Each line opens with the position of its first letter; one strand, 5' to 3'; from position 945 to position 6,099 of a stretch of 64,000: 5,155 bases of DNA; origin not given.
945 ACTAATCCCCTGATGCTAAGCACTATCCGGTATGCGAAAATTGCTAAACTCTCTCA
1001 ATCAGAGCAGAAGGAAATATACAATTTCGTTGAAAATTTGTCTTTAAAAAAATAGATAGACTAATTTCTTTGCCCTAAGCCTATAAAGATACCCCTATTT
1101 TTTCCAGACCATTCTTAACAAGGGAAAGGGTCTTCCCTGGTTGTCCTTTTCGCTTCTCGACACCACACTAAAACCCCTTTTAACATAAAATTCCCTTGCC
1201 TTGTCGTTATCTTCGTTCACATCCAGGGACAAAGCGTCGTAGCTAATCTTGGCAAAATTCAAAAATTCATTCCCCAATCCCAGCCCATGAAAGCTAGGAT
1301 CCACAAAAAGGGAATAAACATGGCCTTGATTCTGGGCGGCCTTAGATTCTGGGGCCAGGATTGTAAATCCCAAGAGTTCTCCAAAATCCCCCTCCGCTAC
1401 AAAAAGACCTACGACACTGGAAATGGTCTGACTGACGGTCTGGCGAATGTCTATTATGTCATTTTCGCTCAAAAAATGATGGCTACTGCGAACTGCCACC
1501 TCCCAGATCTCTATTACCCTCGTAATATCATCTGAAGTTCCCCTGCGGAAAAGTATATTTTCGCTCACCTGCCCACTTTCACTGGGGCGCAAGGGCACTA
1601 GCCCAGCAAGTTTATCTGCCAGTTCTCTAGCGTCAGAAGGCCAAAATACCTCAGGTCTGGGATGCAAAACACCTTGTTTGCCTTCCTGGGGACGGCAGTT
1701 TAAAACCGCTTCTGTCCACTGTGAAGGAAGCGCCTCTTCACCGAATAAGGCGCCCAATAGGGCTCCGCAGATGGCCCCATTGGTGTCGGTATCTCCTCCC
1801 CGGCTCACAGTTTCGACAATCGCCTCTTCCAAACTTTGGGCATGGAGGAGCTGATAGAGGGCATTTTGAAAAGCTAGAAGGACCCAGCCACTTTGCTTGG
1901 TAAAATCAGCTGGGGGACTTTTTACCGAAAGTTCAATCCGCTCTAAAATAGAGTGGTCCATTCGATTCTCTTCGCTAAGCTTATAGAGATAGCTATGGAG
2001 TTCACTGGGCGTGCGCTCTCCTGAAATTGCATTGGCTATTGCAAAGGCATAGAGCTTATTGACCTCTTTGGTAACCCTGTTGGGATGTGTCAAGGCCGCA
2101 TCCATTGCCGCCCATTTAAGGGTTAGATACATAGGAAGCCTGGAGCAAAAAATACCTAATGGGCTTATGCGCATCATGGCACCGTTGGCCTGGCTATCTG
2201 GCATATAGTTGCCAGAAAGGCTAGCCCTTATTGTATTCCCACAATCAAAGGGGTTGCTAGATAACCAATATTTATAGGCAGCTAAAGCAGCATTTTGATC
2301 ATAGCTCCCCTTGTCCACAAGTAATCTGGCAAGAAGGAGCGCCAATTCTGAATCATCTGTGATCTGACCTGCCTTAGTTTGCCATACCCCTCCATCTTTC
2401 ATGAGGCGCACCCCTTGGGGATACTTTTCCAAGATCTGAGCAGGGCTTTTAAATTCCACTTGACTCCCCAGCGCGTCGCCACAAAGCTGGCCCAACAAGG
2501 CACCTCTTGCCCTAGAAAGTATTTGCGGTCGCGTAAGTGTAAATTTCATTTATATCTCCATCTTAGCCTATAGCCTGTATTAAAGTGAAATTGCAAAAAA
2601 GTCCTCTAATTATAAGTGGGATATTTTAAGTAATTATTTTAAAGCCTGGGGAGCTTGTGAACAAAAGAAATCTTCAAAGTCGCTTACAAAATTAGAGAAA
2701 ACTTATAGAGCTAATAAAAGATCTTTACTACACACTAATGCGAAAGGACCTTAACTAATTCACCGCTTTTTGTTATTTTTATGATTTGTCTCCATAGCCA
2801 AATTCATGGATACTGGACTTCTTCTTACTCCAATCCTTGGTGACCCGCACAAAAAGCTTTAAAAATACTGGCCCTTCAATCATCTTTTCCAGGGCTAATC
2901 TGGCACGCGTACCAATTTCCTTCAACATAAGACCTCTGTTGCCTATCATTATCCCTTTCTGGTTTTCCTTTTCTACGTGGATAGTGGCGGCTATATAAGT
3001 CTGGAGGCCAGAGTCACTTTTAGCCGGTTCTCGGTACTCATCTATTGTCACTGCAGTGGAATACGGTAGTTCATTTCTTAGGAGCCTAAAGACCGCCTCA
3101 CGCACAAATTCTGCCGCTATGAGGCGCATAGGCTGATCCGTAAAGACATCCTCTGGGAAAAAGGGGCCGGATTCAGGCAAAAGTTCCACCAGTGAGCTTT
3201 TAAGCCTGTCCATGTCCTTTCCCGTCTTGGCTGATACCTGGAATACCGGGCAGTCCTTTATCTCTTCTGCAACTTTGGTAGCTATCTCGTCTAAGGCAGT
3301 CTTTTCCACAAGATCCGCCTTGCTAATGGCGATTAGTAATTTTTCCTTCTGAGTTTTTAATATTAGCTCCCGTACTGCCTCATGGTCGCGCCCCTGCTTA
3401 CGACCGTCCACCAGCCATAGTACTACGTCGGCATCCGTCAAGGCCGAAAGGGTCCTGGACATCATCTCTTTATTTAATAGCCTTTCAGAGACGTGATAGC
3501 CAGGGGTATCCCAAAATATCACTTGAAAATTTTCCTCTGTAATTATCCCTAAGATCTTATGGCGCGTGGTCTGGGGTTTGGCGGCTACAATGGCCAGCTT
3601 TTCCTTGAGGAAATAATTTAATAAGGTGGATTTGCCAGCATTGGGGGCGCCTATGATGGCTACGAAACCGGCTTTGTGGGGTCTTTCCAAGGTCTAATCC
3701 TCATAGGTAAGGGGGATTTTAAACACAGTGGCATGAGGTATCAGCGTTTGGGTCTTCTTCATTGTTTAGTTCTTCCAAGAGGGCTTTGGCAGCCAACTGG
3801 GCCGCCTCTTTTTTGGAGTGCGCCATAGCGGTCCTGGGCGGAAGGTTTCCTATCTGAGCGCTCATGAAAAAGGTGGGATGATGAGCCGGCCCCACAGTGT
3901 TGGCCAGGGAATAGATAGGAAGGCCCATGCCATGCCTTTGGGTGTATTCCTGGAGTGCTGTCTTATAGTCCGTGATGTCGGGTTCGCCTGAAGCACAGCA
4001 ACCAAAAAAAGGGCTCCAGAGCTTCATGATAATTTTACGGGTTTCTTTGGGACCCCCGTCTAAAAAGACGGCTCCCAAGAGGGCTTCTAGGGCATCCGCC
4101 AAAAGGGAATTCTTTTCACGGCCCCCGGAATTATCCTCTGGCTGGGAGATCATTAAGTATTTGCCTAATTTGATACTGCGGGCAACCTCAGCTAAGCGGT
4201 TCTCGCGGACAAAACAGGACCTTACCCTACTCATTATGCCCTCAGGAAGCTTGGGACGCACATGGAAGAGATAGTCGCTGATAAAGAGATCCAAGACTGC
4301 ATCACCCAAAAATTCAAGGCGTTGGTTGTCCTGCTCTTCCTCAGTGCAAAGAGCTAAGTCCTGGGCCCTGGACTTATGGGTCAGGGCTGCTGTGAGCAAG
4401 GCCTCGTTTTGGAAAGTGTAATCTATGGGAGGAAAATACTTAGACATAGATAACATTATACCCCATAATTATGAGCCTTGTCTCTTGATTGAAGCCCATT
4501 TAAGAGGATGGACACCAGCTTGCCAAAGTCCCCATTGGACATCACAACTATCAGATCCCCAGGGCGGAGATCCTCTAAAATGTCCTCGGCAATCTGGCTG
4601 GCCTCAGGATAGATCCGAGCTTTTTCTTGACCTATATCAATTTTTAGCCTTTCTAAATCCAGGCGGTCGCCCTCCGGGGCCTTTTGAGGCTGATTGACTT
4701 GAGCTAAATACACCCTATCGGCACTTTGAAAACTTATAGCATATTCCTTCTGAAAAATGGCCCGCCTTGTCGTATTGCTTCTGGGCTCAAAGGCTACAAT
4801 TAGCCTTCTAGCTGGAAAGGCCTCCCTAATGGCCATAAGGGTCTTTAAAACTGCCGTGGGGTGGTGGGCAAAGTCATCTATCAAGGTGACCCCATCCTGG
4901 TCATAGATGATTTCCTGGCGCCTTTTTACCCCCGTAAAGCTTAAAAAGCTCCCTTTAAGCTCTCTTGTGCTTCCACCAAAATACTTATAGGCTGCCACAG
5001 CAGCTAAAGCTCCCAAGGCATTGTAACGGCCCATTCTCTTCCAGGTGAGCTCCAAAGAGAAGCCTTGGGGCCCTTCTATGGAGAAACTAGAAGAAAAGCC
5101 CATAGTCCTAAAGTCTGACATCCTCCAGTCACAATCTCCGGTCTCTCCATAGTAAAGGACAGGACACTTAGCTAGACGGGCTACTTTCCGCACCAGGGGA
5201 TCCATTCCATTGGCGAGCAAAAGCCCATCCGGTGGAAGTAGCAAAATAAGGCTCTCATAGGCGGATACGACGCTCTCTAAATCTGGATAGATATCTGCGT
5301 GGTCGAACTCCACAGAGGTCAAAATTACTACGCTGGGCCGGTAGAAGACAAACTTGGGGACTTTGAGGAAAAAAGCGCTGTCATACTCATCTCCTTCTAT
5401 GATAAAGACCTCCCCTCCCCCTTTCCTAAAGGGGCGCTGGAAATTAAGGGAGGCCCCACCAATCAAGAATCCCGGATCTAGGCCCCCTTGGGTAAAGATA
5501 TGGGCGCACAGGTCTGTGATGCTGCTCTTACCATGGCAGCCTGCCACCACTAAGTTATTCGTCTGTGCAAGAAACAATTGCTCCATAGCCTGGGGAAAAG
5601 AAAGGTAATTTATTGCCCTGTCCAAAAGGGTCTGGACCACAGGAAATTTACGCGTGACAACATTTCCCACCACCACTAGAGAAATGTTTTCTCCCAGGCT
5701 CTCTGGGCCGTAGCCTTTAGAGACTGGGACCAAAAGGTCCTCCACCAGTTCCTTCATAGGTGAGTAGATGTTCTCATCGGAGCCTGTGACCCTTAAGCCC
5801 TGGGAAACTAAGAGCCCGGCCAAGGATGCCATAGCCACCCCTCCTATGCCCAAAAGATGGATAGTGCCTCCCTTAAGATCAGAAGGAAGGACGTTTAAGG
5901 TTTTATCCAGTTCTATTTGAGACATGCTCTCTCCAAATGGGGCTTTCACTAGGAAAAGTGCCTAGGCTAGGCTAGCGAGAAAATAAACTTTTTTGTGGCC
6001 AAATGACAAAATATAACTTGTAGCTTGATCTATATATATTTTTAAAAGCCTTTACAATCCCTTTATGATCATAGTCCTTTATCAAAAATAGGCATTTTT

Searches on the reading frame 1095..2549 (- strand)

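Call 34: search_protein_families(library=pfam, proteins=[window:1095-2549:-], max_evalue=0.0001)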
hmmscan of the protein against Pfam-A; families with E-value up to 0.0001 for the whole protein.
window:1095-2549:- (484 aa): 4 families
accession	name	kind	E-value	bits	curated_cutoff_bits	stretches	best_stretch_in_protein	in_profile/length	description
PF03747.19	ADP_ribosyl_GH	-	6.6e-60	203.7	26.2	1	16-276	1-286/287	ADP-ribosylglycohydrolase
PF00583.31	Acetyltransf_1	-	8.4e-11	42.6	20.7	1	381-460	34-116/116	Acetyltransferase (GNAT) family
PF13673.13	Acetyltransf_10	-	6.6e-10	39.5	23.6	1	382-472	33-118/128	Acetyltransferase (GNAT) domain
PF13508.13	Acetyltransf_7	-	9.5e-10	39.2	27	1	382-461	5-83/84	Acetyltransferase (GNAT) domain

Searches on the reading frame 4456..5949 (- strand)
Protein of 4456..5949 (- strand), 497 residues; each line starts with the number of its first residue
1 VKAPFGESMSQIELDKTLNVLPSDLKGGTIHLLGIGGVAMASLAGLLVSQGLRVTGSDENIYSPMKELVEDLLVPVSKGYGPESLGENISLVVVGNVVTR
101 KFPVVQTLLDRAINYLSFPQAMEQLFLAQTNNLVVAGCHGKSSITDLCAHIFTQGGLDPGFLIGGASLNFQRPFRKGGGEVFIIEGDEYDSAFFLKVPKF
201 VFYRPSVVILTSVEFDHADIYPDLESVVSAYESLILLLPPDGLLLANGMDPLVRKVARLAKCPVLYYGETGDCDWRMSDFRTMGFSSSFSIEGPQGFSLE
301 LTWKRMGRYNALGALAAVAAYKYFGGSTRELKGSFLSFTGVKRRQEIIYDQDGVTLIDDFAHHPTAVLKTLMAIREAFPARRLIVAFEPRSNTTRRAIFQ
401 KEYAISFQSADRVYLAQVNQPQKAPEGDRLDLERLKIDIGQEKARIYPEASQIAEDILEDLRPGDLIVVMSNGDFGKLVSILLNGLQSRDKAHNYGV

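Call 34: search_protein_families(library=pfam, proteins=[window:4456-5949:-], max_evalue=0.0001)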
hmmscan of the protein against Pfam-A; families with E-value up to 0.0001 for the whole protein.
window:4456-5949:- (497 aa): 3 families
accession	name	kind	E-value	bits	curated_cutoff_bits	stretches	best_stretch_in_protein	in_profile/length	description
PF08245.18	Mur_ligase_M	-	1e-16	61.9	24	1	135-320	1-199/200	Mur ligase middle domain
PF02875.26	Mur_ligase_C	-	1.1e-16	62.2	28.4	1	343-473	1-127/127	Mur ligase, glutamate ligase domain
PF01225.30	Mur_ligase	-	3.8e-08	34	21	1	29-128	1-93/95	Mur ligase family, catalytic domain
